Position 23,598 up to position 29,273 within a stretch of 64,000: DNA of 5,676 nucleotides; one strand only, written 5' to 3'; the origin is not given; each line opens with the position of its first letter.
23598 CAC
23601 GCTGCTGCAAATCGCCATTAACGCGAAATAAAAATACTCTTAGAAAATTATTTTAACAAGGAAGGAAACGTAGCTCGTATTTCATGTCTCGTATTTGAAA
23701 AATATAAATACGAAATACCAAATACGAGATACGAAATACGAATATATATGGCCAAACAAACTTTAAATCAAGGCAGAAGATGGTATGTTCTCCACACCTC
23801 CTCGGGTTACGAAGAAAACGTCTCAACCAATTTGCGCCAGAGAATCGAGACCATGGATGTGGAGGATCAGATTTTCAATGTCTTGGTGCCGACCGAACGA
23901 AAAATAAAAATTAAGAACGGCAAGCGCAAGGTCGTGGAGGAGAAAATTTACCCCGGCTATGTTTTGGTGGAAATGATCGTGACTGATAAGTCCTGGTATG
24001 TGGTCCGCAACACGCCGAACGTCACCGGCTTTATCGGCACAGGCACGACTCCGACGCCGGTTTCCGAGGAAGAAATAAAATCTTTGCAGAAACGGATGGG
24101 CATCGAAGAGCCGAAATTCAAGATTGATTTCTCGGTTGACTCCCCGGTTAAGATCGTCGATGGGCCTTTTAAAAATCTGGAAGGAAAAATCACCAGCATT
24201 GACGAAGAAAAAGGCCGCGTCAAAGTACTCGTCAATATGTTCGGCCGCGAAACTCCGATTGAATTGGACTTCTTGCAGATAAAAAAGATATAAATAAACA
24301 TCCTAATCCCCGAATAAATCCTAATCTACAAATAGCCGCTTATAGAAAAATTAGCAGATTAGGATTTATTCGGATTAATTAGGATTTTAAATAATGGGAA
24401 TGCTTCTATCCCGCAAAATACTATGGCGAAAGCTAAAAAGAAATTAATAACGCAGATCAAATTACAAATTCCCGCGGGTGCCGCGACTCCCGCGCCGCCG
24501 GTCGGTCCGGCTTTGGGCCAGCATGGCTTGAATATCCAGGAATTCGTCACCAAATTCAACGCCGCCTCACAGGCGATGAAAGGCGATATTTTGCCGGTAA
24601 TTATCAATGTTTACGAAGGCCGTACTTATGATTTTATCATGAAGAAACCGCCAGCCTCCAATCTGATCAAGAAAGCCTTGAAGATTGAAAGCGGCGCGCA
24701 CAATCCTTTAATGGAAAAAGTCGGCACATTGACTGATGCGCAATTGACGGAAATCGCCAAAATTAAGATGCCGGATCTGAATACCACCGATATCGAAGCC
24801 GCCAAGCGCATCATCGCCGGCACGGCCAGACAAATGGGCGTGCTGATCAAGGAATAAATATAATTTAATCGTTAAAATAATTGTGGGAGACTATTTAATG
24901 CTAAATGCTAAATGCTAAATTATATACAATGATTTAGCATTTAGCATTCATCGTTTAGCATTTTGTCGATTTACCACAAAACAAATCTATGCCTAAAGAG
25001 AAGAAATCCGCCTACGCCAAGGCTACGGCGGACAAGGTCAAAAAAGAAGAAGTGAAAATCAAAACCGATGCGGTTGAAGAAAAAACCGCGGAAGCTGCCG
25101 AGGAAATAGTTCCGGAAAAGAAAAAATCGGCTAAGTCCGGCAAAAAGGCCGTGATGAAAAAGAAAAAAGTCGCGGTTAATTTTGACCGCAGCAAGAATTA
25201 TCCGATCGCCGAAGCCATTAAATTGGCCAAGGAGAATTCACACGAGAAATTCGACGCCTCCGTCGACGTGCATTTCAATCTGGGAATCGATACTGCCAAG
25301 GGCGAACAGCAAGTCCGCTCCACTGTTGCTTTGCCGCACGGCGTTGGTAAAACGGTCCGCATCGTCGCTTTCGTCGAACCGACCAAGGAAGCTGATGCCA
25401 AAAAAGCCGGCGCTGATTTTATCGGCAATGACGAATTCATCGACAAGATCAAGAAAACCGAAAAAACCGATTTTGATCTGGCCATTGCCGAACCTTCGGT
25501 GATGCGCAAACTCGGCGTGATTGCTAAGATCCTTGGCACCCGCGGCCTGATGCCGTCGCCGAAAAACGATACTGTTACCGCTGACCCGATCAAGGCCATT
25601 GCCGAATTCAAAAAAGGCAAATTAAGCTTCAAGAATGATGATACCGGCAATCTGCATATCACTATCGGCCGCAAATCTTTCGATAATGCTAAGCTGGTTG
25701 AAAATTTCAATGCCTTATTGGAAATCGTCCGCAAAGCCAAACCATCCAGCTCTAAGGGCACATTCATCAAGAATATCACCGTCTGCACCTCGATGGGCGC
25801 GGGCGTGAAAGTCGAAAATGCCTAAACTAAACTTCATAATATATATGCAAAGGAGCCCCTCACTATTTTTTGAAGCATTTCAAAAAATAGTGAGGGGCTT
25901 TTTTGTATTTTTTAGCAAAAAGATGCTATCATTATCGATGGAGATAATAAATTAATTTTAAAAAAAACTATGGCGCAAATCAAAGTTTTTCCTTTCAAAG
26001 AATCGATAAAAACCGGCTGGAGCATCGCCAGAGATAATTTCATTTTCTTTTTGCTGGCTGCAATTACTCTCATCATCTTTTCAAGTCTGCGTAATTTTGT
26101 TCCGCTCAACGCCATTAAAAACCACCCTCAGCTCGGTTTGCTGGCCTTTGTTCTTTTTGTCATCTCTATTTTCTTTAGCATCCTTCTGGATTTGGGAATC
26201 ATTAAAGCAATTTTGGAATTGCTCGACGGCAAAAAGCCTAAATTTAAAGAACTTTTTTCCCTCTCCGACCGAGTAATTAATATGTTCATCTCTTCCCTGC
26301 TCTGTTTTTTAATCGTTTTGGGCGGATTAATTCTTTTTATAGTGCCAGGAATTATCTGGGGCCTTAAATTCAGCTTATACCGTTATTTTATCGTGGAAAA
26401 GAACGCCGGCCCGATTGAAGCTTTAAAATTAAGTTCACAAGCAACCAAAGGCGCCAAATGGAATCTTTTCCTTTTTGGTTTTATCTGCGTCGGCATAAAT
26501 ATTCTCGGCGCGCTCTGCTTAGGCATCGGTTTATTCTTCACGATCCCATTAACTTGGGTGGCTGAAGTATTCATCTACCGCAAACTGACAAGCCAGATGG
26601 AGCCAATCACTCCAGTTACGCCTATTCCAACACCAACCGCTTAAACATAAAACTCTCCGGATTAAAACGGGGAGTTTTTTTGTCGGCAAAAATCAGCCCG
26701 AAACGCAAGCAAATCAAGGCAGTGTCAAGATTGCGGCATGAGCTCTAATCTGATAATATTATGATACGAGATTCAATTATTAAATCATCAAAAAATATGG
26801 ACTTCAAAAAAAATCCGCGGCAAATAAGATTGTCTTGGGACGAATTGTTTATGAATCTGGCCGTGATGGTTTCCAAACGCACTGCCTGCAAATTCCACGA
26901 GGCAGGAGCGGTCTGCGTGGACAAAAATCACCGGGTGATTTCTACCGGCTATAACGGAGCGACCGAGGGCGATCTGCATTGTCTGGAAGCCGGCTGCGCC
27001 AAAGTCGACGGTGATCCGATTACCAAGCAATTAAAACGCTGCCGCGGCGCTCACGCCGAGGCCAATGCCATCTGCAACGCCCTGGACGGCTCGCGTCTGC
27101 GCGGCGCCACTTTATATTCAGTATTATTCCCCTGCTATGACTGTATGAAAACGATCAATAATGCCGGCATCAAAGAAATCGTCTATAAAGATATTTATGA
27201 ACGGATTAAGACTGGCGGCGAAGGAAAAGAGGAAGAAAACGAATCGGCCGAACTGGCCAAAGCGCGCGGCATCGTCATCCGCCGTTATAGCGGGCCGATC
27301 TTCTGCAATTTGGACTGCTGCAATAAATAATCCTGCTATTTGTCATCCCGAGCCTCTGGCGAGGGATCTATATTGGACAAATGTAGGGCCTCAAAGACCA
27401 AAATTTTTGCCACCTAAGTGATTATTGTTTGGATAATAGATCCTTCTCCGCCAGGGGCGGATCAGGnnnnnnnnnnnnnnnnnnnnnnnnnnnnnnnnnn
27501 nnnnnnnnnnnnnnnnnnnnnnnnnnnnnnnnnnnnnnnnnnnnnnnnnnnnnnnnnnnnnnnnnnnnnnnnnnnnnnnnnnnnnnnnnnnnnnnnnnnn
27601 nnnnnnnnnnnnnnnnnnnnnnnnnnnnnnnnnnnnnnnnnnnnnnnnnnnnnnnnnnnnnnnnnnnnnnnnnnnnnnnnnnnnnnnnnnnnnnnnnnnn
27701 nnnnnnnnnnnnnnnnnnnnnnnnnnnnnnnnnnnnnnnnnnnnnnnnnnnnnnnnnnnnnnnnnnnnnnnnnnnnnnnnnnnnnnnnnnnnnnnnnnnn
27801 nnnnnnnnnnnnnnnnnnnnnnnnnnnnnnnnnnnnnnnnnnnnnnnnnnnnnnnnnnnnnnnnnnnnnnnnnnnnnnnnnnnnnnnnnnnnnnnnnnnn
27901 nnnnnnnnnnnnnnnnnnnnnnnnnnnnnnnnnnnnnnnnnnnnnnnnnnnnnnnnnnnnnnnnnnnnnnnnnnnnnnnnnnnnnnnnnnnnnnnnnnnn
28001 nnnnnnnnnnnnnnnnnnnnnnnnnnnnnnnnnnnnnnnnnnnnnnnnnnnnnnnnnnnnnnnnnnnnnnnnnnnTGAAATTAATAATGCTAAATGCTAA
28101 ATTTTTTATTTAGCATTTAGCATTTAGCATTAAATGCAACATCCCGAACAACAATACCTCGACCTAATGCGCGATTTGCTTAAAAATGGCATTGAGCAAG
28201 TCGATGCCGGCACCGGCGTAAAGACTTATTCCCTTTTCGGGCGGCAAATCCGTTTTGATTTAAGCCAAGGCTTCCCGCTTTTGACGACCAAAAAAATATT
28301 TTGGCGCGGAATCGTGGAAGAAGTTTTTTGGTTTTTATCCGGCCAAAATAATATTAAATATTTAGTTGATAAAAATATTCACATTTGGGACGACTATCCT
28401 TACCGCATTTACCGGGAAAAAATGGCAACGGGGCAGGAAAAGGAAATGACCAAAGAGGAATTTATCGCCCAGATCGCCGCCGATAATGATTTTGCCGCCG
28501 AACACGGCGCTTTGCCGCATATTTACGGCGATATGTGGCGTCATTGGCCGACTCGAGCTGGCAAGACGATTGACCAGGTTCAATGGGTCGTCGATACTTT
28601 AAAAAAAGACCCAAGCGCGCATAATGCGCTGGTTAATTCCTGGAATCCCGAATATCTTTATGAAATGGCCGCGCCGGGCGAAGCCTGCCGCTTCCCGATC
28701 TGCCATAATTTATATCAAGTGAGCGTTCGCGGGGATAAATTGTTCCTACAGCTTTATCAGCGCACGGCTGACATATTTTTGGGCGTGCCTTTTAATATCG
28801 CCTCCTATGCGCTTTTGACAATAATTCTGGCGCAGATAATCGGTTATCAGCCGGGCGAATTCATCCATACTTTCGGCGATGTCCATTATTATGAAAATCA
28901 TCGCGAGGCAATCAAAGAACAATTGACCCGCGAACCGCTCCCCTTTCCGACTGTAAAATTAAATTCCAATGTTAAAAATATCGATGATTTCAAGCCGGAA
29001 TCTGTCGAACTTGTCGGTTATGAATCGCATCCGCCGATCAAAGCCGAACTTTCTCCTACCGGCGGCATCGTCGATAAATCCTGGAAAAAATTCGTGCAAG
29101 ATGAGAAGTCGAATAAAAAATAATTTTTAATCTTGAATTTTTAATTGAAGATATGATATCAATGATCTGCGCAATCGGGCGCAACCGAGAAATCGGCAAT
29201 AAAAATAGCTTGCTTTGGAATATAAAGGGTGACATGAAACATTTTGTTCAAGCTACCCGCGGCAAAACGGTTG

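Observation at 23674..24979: Intergenic low-complexity repeats with ~7-nt periodicity forming long hairpins that abut start codons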

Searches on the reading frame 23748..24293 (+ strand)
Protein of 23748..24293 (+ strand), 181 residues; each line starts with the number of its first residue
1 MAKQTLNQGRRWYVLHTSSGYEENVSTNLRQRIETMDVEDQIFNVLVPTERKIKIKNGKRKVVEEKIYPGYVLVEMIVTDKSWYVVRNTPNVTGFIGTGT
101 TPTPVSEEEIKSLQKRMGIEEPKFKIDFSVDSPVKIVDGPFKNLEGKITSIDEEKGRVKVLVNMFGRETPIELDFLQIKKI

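Call 10: find_related_loci(query=window:23748-24290:+, collection=genome_contigs, flank=6000)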
Query window:23748-24290:+ (181 aa) in genome_contigs; peptide patterns used: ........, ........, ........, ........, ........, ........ (x = any residue, [..] = any of these).
599 stretches matched a pattern (row limit reached: there are more); 436 encode a relative of the query (tblastn E <= 1e-3); the best 80 are kept; 80 distinct loci.
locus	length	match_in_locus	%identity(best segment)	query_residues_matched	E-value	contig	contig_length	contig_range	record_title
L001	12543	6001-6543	96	1-181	2e-114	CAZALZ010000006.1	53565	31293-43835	MAG TPA_asm: uncultured Gammaproteobacteria bacterium isolate SRP192927_co3_682 genome assembly, contig: NODE_1001_lengt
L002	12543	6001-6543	94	1-181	2e-113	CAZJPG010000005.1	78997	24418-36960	MAG TPA_asm: uncultured Gammaproteobacteria bacterium isolate SRP263991_co7_920 genome assembly, contig: NODE_224_length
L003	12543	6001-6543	94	1-181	1e-112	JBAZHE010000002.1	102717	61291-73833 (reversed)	MAG: Patescibacteria group bacterium isolate SO_2017_LW3_62 NODE_371_length_102717_cov_1.525500_LW162_2017, whole genome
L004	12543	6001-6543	89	1-181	1e-109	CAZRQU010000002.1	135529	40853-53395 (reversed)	MAG TPA_asm: uncultured Gammaproteobacteria bacterium isolate SRP332253_co2_32 genome assembly, contig: NODE_68_length_1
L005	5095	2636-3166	91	1-177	2e-108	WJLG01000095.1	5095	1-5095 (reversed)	MAG: Candidatus Falkowbacteria bacterium isolate Bin_529 k141_4081287, whole genome shotgun sequence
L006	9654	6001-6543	84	1-181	9e-104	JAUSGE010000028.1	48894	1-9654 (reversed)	MAG: bacterium isolate E14_metabat.bin.105 E14_k141_1735352, whole genome shotgun sequence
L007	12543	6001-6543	83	1-181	1e-103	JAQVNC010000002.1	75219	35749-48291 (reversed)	MAG: Patescibacteria group bacterium isolate STF1_148 NODE_589_length_75219_cov_6.349331_Sandtown_F1, whole genome shotg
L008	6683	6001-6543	83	1-181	2e-103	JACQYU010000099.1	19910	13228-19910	MAG: Candidatus Falkowbacteria bacterium isolate NC_groundwater_1549_Pr4_S-0.65um_40_6 SR1-18-Sp65_coassembly_scaffold_6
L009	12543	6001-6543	83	1-181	2e-103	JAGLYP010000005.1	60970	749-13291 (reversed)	MAG: Candidatus Parcubacteria bacterium isolate RS_13_30 ZL320.bin.30.fa_5, whole genome shotgun sequence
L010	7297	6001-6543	83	1-181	2e-103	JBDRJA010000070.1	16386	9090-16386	MAG: Patescibacteria group bacterium isolate MEGAHIT-group-1.615 k141_4686114, whole genome shotgun sequence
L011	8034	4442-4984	82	1-181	8e-103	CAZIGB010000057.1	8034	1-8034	MAG TPA_asm: uncultured Gammaproteobacteria bacterium isolate SRP294416_co3_592 genome assembly, contig: NODE_20179_leng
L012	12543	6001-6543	83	1-181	7e-103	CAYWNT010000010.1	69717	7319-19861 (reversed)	MAG TPA_asm: uncultured Gammaproteobacteria bacterium isolate SRP077602_co7_178 genome assembly, contig: NODE_1513_lengt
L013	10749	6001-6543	82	1-181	6e-103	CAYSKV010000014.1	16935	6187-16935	MAG TPA_asm: uncultured Gammaproteobacteria bacterium isolate binchicken_co154_6 genome assembly, contig: NODE_5909_leng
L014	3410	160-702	82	1-181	5e-104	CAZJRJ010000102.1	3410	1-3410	MAG TPA_asm: uncultured Gammaproteobacteria bacterium isolate binchicken_co181_594 genome assembly, contig: NODE_67195_l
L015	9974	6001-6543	80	1-181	2e-102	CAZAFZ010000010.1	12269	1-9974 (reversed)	MAG TPA_asm: uncultured Gammaproteobacteria bacterium isolate binchicken_co259_340 genome assembly, contig: NODE_3585_le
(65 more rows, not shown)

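Call 11: search_protein_families(library=pfam, proteins=[window:23748-24293:+])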
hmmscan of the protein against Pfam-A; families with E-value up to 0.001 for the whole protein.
window:23748-24293:+ (181 aa): 3 families
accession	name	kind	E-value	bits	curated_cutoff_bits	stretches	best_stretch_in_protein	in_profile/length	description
PF02357.24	NusG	-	5.2e-30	104.3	22.2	1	11-113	2-92/93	Transcription termination factor nusG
PF00467.35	KOW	-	4.2e-07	30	22.3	1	134-160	5-31/32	KOW motif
PF23284.2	KOW2_Spt5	-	0.0004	20.6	28.9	1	134-180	5-49/50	Transcription elongation factor SPT5, second KOW domain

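Call 22: find_encoding_contigs(protein=window:23748-24293:+, flank=6000, max_places=10)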
Protein window:23748-24293:+ (181 aa): no gene with exactly this product is on record in the collection.

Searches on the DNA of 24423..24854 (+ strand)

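Call 26: search_rna_families(sources=[L081, L086, L014, L039], threshold=evalue, max_evalue=1, show_alignments=2)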
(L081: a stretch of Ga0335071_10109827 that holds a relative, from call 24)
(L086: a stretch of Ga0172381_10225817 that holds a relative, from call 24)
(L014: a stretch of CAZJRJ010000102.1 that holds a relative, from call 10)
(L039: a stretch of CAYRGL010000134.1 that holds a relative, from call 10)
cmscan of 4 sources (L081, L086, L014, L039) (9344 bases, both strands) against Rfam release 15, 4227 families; matches with E-value up to 1: 5.
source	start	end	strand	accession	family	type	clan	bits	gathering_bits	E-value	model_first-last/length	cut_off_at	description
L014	1885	2000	+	RF02713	MCS4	Gene; sRNA;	-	39.7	56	0.0058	1-123/123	no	Mycoplasma sRNA MCS4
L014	1964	2011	-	RF02713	MCS4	Gene; sRNA;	-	31.7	56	0.2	1-123/123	no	Mycoplasma sRNA MCS4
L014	1897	2007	+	RF00558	L20_leader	Cis-reg; leader;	-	29.8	58.7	0.012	1-127/127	no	Ribosomal protein L20 leader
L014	1932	2004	+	RF02074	STnc240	Gene; sRNA;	-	29.1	55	0.46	1-77/77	no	Enterobacterial sRNA STnc240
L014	1957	2044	-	RF00558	L20_leader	Cis-reg; leader;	-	24.9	58.7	0.2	1-127/127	no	Ribosomal protein L20 leader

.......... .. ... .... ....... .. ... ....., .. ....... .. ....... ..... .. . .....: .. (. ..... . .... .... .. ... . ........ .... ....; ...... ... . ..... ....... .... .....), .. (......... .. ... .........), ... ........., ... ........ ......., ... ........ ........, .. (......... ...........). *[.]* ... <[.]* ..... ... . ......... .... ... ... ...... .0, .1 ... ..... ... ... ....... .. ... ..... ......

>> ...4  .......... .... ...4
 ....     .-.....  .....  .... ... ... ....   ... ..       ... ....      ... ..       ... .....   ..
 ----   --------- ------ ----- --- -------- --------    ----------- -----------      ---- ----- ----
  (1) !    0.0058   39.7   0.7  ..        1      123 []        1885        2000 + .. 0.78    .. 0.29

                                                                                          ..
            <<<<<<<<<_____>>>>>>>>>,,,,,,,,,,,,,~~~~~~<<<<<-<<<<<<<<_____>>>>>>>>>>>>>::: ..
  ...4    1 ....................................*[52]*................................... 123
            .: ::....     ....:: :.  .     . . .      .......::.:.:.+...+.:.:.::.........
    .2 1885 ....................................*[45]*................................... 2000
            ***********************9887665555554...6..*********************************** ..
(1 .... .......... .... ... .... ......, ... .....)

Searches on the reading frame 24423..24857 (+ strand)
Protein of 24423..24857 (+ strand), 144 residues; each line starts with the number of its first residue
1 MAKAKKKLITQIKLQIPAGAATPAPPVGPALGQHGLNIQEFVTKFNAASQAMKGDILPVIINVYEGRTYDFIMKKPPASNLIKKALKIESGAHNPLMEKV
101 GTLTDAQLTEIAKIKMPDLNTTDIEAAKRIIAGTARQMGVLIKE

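Call 11: search_protein_families(library=pfam, proteins=[window:24423-24857:+])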
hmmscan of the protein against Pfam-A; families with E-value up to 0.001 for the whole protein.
window:24423-24857:+ (144 aa): 2 families
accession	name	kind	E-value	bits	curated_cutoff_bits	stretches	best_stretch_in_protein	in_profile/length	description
PF00298.24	Ribosomal_L11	-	1.2e-25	90.1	21.4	1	74-141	1-68/69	Ribosomal protein L11, RNA binding domain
PF03946.19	Ribosomal_L11_N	-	9.5e-25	86.6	32.9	1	12-69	1-58/58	Ribosomal protein L11, N-terminal domain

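Call 23: find_encoding_contigs(protein=window:24423-24857:+, flank=6000, max_places=10)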
Protein window:24423-24857:+ (144 aa): no gene with exactly this product is on record in the collection.

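Call 24: find_related_loci(query=window:24423-24854:+, collection=metagenome_contigs, flank=5000)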
Query window:24423-24854:+ (144 aa) in metagenome_contigs; peptide patterns used: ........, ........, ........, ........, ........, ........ (x = any residue, [..] = any of these).
484 stretches matched a pattern; 69 encode a relative of the query (tblastn E <= 1e-3); 69 distinct loci.
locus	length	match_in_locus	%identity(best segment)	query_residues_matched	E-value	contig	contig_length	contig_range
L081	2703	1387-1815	96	1-143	3e-89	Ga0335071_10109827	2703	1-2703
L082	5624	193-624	94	1-144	2e-80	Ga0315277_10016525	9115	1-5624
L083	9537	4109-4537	92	1-143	2e-77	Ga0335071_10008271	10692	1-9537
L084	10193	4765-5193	92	1-143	1e-75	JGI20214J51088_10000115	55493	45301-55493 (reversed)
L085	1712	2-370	89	21-143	6e-73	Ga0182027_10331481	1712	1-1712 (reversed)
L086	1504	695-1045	85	27-143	8e-67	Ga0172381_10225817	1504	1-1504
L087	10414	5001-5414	68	6-143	1e-59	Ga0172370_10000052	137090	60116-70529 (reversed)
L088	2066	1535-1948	68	6-143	1e-60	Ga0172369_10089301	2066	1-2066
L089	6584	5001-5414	69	6-143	2e-59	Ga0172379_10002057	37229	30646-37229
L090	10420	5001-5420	65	6-144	4e-57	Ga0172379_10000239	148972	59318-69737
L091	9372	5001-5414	75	6-143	1e-56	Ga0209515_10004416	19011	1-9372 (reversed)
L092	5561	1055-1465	66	6-142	1e-56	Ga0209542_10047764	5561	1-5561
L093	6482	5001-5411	66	6-142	1e-56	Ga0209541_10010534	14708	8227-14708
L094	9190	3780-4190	66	6-142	1e-56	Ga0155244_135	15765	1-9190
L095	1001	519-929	63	6-142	3e-59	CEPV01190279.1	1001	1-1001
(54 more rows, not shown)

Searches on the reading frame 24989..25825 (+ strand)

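Call 11: search_protein_families(library=pfam, proteins=[window:24989-25825:+])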
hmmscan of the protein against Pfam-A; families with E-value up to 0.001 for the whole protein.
window:24989-25825:+ (278 aa): 1 family
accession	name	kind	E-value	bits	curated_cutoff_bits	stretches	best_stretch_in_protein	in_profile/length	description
PF00687.26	Ribosomal_L1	-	1.1e-54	185.5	32.2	1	81-270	2-197/198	Ribosomal protein L1p/L10e family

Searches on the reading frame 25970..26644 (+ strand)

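Call 11: search_protein_families(library=pfam, proteins=[window:25970-26644:+])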
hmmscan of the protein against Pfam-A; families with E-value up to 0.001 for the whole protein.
window:25970-26644:+ (224 aa): 1 family
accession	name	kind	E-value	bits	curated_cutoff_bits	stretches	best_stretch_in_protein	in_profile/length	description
PF06161.16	DUF975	-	9.8e-13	48.9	34.8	1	115-208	147-241/243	Protein of unknown function (DUF975)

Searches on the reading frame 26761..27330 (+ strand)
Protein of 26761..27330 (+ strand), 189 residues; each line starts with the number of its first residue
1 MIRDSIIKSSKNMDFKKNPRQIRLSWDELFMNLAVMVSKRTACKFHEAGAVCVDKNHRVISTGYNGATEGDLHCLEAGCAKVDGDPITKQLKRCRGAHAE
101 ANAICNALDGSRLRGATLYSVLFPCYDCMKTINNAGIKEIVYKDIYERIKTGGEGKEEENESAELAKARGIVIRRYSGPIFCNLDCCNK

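Call 11: search_protein_families(library=pfam, proteins=[window:26761-27330:+])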
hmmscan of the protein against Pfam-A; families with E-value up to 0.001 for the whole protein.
window:26761-27330:+ (189 aa): 2 families
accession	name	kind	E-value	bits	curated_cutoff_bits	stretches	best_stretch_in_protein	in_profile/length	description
PF00383.29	dCMP_cyt_deam_1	-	1e-21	77.2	25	1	25-142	2-100/102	Cytidine and deoxycytidylate deaminase zinc-binding region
PF14437.12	MafB19-deam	-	3.1e-15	56.7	27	1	25-143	2-100/142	MafB19-like deaminase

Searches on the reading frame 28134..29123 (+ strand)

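Call 11: search_protein_families(library=pfam, proteins=[window:28134-29123:+])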
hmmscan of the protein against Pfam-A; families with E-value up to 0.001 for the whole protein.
window:28134-29123:+ (329 aa): 1 family
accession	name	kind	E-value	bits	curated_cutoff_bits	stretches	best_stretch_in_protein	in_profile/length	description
PF00303.24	Thymidylat_synt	-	2.4e-94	315.8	24.3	1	6-306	1-264/266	Thymidylate synthase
